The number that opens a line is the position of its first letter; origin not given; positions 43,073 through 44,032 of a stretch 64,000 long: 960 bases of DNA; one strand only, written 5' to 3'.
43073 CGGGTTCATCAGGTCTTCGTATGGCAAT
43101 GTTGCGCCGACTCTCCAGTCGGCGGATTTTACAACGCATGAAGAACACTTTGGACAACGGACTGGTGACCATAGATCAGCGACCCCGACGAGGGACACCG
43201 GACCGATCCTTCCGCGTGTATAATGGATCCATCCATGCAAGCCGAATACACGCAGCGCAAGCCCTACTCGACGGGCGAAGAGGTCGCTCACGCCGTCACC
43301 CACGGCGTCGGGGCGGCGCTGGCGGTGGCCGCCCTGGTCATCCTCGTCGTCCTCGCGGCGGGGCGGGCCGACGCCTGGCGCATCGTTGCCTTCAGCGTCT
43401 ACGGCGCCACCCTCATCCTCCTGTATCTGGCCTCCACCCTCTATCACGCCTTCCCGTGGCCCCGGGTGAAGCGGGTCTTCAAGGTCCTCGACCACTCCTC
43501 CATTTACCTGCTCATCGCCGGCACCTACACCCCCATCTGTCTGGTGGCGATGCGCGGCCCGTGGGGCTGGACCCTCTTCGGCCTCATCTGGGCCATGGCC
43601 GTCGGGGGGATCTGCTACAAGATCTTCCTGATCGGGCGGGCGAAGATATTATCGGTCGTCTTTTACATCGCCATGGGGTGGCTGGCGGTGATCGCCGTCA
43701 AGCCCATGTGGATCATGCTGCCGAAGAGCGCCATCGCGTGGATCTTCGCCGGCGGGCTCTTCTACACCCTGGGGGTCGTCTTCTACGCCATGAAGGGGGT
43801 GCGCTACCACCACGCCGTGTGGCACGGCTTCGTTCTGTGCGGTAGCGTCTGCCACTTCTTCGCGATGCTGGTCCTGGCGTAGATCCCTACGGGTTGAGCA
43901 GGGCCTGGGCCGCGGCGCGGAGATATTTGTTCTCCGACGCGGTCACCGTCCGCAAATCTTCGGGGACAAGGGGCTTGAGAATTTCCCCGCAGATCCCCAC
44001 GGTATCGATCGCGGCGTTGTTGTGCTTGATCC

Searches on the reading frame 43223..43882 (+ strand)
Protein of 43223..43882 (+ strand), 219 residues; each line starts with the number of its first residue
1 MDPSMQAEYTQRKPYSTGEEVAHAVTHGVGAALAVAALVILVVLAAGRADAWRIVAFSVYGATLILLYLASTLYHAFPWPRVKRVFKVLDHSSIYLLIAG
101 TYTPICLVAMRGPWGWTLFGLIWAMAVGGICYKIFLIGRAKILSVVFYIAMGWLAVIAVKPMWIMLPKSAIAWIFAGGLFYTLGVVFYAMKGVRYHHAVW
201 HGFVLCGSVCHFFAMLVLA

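Call 16: search_protein_families(library=pfam, proteins=[window:43223-43882:+], max_evalue=0.01)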
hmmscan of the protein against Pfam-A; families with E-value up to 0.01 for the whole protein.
window:43223-43882:+ (219 aa): 1 family
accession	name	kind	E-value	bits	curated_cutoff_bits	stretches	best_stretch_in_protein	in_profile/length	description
PF03006.26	HlyIII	-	7e-44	150.6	26.2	1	19-212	5-224/224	Haemolysin-III related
